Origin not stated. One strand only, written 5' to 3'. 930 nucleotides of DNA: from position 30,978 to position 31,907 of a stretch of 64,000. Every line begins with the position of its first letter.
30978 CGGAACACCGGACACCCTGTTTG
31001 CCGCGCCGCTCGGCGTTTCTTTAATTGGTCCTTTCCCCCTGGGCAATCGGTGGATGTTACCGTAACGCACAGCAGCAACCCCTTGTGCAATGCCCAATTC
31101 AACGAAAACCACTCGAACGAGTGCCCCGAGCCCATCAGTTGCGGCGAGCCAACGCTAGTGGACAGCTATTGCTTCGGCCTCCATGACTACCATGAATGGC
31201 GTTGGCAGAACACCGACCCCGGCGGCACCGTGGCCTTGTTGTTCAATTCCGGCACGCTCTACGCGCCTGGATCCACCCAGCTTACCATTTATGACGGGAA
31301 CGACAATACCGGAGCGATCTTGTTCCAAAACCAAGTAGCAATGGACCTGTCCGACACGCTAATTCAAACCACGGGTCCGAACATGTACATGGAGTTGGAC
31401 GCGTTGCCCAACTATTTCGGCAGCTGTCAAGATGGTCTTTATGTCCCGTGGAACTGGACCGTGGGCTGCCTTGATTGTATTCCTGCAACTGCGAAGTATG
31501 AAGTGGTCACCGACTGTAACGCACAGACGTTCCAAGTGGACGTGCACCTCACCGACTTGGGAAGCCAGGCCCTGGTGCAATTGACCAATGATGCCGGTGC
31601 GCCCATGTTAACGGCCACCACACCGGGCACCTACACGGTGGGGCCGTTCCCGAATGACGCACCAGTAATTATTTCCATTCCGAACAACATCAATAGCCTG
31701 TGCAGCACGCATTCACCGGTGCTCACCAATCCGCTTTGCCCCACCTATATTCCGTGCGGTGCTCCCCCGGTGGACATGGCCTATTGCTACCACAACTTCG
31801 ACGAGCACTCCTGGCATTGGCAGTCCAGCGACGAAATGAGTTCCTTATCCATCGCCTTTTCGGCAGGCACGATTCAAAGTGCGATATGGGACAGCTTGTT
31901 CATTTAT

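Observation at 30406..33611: About 1,070-aa Cys-rich tandem-repeat T9SS surface protein split at a poly-C tract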

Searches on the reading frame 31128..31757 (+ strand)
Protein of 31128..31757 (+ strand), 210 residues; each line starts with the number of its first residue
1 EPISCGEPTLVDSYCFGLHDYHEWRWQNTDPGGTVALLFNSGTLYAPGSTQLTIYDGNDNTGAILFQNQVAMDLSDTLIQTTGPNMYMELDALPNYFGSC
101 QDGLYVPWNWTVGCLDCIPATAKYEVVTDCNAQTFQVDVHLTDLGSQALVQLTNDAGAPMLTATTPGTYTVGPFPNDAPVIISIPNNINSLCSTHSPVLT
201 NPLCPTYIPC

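Call 22: search_solved_structures(query=A2, max_evalue=10, show_alignments=2)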
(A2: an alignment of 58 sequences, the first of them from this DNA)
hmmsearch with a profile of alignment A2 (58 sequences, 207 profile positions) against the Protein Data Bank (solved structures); distinct sequences matched with E-value up to 10: 7.
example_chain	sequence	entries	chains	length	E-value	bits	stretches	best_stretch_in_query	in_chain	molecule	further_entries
3kq4_B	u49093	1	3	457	7.7e-08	35.2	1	15-94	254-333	Cubilin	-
6gh8_A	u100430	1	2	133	0.0028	20.3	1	17-95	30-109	Neuropilin-2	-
2qqk_A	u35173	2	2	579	0.0072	19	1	17-115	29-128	Neuropilin-2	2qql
7m22_N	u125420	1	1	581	0.0072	19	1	17-115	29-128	Neuropilin-2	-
8ivw_A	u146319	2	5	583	0.0073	18.9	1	17-115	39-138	Neuropilin-2 | aNRP2-14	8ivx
7t4s_F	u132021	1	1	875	0.014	18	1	17-115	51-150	Neuropilin-2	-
9b6m_B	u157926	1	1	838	0.42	13.2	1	22-93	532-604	PG1 heavy chain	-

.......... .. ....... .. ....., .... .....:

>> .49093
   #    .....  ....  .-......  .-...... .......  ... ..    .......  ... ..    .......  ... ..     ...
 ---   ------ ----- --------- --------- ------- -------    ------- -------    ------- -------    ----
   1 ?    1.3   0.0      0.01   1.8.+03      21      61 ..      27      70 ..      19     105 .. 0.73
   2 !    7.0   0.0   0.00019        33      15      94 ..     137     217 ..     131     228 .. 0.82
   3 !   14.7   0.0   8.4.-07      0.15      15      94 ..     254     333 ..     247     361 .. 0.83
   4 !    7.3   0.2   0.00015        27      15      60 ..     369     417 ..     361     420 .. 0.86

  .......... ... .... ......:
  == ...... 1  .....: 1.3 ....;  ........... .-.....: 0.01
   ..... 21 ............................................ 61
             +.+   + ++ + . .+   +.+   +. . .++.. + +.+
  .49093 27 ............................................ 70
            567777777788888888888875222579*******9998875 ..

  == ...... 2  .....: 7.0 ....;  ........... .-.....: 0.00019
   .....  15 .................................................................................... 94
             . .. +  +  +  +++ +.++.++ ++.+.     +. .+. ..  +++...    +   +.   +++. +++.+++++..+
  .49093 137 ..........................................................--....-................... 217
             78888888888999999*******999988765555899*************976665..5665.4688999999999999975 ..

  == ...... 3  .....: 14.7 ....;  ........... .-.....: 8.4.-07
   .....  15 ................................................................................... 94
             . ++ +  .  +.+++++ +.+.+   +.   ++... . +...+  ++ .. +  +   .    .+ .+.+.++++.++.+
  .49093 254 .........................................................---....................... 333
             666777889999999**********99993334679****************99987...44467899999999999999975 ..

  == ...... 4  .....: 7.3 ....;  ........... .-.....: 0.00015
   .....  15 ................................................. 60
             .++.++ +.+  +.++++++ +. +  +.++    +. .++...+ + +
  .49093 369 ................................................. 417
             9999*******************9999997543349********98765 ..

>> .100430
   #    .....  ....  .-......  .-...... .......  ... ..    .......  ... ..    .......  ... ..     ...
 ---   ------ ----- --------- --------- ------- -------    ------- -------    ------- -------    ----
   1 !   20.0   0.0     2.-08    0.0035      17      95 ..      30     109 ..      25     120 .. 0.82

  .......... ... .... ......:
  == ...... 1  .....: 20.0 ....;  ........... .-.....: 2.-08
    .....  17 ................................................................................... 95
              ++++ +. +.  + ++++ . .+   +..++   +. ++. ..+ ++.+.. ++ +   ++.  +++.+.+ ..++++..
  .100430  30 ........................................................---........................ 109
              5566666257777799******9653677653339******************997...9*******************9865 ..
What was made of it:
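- On CUB domain (PF00431): Cubilin E 7.7e-8 and neuropilin-2 E 2.8e-3 (call 22).
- Closest known: CUB domain. Same: Profile-level sequence similarity, including the 'xIYDG' strand (call 22).
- The profile hits cubilin at E 7.7e-8 and neuropilin-2 at E 2.8e-3 (call 22).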

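Call 23: search_protein_families(library=pfam, alignment_id=A2, max_evalue=0.01)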
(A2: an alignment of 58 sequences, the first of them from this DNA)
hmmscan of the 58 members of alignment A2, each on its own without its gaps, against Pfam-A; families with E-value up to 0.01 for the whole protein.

A. member 1, seq(210 aa): 0 families

B. families by the number of members that match (of 58 scanned): 2 families
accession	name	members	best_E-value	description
PF00431.26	CUB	2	0.0019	CUB domain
PF21602.3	GldM_3rd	1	0.00096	GldM third domain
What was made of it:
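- On CUB domain (PF00431): Two of 58 family units reach E<0.01 (call 23).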

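Call 26: predict_structure(alignment_id=A2)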
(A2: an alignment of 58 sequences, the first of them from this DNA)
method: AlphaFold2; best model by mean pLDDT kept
length: 210 residues; sequences in the alignment: 58
mean_pLDDT: 95.1   pTM: 0.81
mean pLDDT of the five models: 95.1, 94.6, 94.5, 94.5, 94.3
residues with pLDDT >= 90: 191; 70-90: 19; 50-70: 0; < 50: 0
segments of 3 or more residues with pLDDT < 50: none
pLDDT, mean of each block of 10 residues (from residue 1): 93 96 97 96 92 98 98 96 98 90 97 95 97 97 97 97 98 96 94 95 80
secondary structure, 60 per line:
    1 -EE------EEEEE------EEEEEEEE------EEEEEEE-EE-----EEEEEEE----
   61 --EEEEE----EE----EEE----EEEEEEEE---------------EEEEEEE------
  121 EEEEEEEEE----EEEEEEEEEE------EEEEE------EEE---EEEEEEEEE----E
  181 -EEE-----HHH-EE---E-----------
elements in order: E10-14 E21-28 E35-41 E50-56 E63-67 E78-80 E85-92 E108-114 E121-129 E134-143 E150-154 E161-163 E167-175 E182-184
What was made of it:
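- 31479..31739 (+): B2: Ig-like beta-sandwich (residues 347-433). It forms the second domain of the AF2 model (call 26).
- Closest known: Ig-like bacterial surface domains. Same: The model shows a 7-strand sandwich following A (call 26).
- The A-B AF2 model has pLDDT 95.1 (call 26).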

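Call 30: fold_search(model_id=the predicted structure, library=pdb)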
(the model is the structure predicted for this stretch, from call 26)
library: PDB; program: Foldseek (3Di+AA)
matches with E <= 10: 1387; with E <= 0.001: 43
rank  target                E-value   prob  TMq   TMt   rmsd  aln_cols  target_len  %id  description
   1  9j6n_A                2.2e-05  1.00  0.33  0.16   8.0       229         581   13  beta-D-galactofuranosidase ORF1110 from Streptomyces sp. JHA19, D-iminogalactitol complex (released 2024-11-27)
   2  4gza_H                2.9e-05  1.00  0.42  0.71   3.3       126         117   11  Complex of mouse Plexin A2 - Semaphorin 3A - Neuropilin-1 (released 2012-10-17)
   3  7m0r_E                5.6e-05  1.00  0.44  0.21  15.7       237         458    9  Cryo-EM structure of the Sema3A/PlexinA4/Neuropilin 1 complex (released 2021-05-05)
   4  7kgz_A                6.6e-05  1.00  0.38  0.17   7.3       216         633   10  FMN-binding beta-glucuronidase from Roseburia hominis (released 2021-11-10)
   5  2qql_A                8.5e-05  1.00  0.42  0.17  15.9       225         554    9  Neuropilin-2 a1a2b1b2 Domains in Complex with a Semaphorin-Blocking Fab (released 2007-11-20)
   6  2wno                  1.0e-04  1.00  0.42  0.70   3.1       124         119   13  X-ray Structure of CUB_C domain from TSG-6 (released 2010-09-01)
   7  7kgz_B                1.0e-04  1.00  0.37  0.17   7.1       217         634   12  FMN-binding beta-glucuronidase from Roseburia hominis (released 2021-11-10)
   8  2qqk_A                1.4e-04  1.00  0.41  0.17  16.6       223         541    9  Neuropilin-2 a1a2b1b2 Domains in Complex with a Semaphorin-Blocking Fab (released 2007-11-20)
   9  4jkl_A                1.4e-04  1.00  0.38  0.17   9.7       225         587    8  Crystal Structure of Streptococcus agalactiae beta-glucuronidase in space group P21212 (released 2014-09-17)
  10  2qqo_B                1.7e-04  1.00  0.41  0.21  12.8       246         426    9  Crystal Structure of the a2b1b2 Domains from Human Neuropilin-2 (released 2007-11-20)
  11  6gh8_A                1.8e-04  1.00  0.42  0.70   3.3       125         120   12  Crystal structure of GP1 domain of Lujo virus in complex with the first CUB domain of neuropilin-2 (released 2018-07-25)
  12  4gz9_A                1.8e-04  1.00  0.41  0.17  16.4       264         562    9  Mouse Neuropilin-1, extracellular domains 1-4 (a1a2b1b2) (released 2012-10-17)
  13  1spp_B                1.9e-04  1.00  0.38  0.67   3.4       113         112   12  THE CRYSTAL STRUCTURES OF TWO MEMBERS OF THE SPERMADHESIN FAMILY REVEAL THE FOLDING OF THE CUB DOMAIN (released 1998-06-24)
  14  3kq4_B                2.1e-04  1.00  0.41  0.20  13.6       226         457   10  Structure of Intrinsic Factor-Cobalamin bound to its receptor Cubilin (released 2010-03-09)
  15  6d1n_A                2.1e-04  1.00  0.36  0.17   7.5       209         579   12  Apo structure of Bacteroides uniformis Beta-glucuronidase 1 (released 2018-10-17)
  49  3pob_A                1.3e-03  1.00  0.38  0.66   3.3       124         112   10  Crystal structure of MASP-1 CUB2 domain in complex with the collagen-like domain of MBL (released 2011-08-24)
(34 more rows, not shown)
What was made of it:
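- On CUB domain (PF00431): Foldseek probability 1.00 and target-normalised TM 0.66-0.71 to 4gza_H, 2wno, 6gh8_A, 1spp_B and 3pob_A (call 30).
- Closest known: CUB domain. Same: Same jelly-roll fold, with target-normalised TM 0.66-0.71 (call 30).
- Foldseek matches CUB domains 4gza_H, 2wno, 6gh8_A, 1spp and 3pob at target-normalised TM 0.66-0.71, probability 1.00 (call 30).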

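Call 43: search_protein_representatives(alignment_id=A2)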
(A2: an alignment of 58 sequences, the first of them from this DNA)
Query: 58 sequences, 207 profile positions. Proteins with E-value up to 0.001 (for the whole library): 3017; up to 1e-10: 1646; up to 1e-30: 489. The best 150 are listed.
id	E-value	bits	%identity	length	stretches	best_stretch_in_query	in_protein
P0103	0.0e+00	1188.0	-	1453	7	2-205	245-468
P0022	0.0e+00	1129.2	-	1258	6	1-203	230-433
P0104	1.8e-286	958.4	-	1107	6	1-207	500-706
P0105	1.7e-284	951.9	-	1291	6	1-207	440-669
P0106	2.9e-258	866.3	-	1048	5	1-207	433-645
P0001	7.3e-256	858.4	-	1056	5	2-207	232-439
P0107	7.9e-250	838.7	-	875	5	1-204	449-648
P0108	2.8e-248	833.6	-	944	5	2-205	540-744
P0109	2.8e-246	827.1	-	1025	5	2-207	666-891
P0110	1.9e-242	814.6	-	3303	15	2-204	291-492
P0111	1.0e-235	792.7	-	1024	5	2-207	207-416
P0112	6.9e-232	780.1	-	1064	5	2-204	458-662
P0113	7.3e-228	767.0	-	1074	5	2-205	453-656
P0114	2.9e-224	755.2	-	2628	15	1-204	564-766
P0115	1.3e-223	753.1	-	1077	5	1-207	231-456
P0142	2.0e-133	458.5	-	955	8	106-198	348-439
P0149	1.4e-120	416.5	-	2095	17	113-201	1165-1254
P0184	3.5e-87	307.5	-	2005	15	15-96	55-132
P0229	2.5e-65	236.1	-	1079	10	122-202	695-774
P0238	9.6e-63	227.6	-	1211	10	12-110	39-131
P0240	2.3e-62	226.4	-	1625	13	15-112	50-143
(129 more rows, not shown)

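Call 44: search_protein_families(library=pfam, proteins=[P0184, P0238, P0240, P0149, P0229, P0142], max_evalue=0.001)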
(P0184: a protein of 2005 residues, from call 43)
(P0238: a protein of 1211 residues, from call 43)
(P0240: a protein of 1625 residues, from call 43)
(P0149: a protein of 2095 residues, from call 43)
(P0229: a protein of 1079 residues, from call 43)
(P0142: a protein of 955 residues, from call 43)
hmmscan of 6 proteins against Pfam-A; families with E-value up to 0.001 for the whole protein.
P0184 (2005 aa): 4 families
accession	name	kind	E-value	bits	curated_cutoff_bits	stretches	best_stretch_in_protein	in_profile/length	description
PF00431.26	CUB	-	1.8e-175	572.7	21.4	14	303-397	10-108/110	CUB domain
PF23062.1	CUB_M02D8_5_3rd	-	1.1e-19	70.8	32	0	1573-1663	26-111/114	M02D8_5-like, third CUB domain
PF23064.1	CUB_M02D8_5_5th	-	9.7e-12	45.4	27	0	323-361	28-64/112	M02D8_5-like, fifth CUB domain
PF23061.1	CUB_M02D8_5_2nd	-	0.00038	21.2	30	0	1438-1510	11-82/114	M02D8_5-like, second CUB domain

P0238 (1211 aa): 10 families
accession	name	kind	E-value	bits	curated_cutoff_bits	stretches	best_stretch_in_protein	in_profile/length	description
PF00431.26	CUB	-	9e-221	718.5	21.4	10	714-817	1-109/110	CUB domain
PF23062.1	CUB_M02D8_5_3rd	-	1.4e-61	205.8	32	7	866-948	25-107/114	M02D8_5-like, third CUB domain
PF24512.1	DUF7592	-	3.6e-21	75.4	27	0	411-448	46-85/85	Domain of unknown function (DUF7592)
PF02408.26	CUB_2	-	5.5e-15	55.6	23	1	732-819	36-117/120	CUB-like domain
PF23665.1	CDCP1_CUB_6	-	7.3e-14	51.8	27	0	724-765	17-58/115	CDCP1 CUB domain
PF08355.17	EF_assoc_1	-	1.7e-09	37.6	29.1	0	108-127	9-28/72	EF hand associated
PF24031.1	FN3_IL27B_N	-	2.2e-08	34.7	42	0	867-885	9-27/91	IL27B N-terminal FN3 domain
PF17895.7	Dicer_N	-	2.4e-05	24.9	25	0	586-640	88-142/144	Giardia Dicer N-terminal domain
PF25784.1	BigA_N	-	6.3e-05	23.5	24.5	0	600-621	23-44/80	BigA and YdbA N-terminal beta barrel domain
PF23061.1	CUB_M02D8_5_2nd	-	9e-05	23.2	30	0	860-897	16-49/114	M02D8_5-like, second CUB domain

P0240 (1625 aa): 9 families
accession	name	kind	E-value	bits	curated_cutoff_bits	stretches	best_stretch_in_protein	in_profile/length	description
PF00431.26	CUB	-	3e-227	739.4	21.4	13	957-1065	1-110/110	CUB domain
PF23062.1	CUB_M02D8_5_3rd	-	1e-41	141.9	32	2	38-132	18-106/114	M02D8_5-like, third CUB domain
PF02408.26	CUB_2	-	2.8e-11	43.7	23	0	1438-1492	33-85/120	CUB-like domain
PF18962.6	Por_Secre_tail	-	3.7e-11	43.6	27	1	1547-1621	1-73/75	Secretion system C-terminal sorting domain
PF23064.1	CUB_M02D8_5_5th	-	5.2e-07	30.2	27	0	1464-1514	38-94/112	M02D8_5-like, fifth CUB domain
PF05428.17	CRF-BP_N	-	9.8e-06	25.8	25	0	981-1019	25-64/127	Corticotropin-releasing factor binding protein N-terminal domain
PF24512.1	DUF7592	-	3.2e-05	24.2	27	0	897-933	47-83/85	Domain of unknown function (DUF7592)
PF10420.15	IL12p40_C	-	0.0007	20.5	25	0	626-648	8-30/84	Cytokine interleukin-12p40 C-terminus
PF12812.13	PDZ_1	-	0.00077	19.9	28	0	619-640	34-55/78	PDZ-like domain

P0149 (2095 aa): 3 families
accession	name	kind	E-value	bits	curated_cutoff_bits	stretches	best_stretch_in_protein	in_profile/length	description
PF23048.1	SH3-A_UBE2O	-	6.4e-11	43.3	24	0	1001-1037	5-41/95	UBE2O, N-terminal SH3-A domain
PF18962.6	Por_Secre_tail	-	2.5e-07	31.3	27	1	2016-2093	1-75/75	Secretion system C-terminal sorting domain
PF06626.17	DUF1152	-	2.5e-06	27.4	27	0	1261-1307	204-250/295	Protein of unknown function (DUF1152)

P0229 (1079 aa): 1 family
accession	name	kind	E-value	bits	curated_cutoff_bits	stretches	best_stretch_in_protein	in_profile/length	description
PF18962.6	Por_Secre_tail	-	9.5e-06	26.3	27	1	1000-1077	1-75/75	Secretion system C-terminal sorting domain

P0142 (955 aa): 3 families
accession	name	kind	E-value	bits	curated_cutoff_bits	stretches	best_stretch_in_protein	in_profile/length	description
PF18962.6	Por_Secre_tail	-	4.5e-14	52.9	27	1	885-952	1-74/75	Secretion system C-terminal sorting domain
PF20009.4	GEVED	-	6.8e-11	43.3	24.4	1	93-174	2-77/78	GEVED domain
PF22902.2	NOMO1-like_9th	-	7.1e-08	32.6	27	0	817-842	25-50/75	BOS complex subunit NOMO1-like, beta sandwich domain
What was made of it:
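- On CUB domain (PF00431): The profile pulls multi-CUB proteins that score 1e-175 to 1e-227 on PF00431 (calls 43, 44).
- Closest known: CUB domain. Same: The profile retrieves canonical CUB arrays (calls 43, 44).
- Closest known: Ig-like bacterial surface domains. Different: Proteins made of long B arrays get no Pfam domain other than the CTD (call 44).
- The same profile retrieves canonical Pfam-CUB arrays, one of them with a Por CTD (calls 43, 44).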
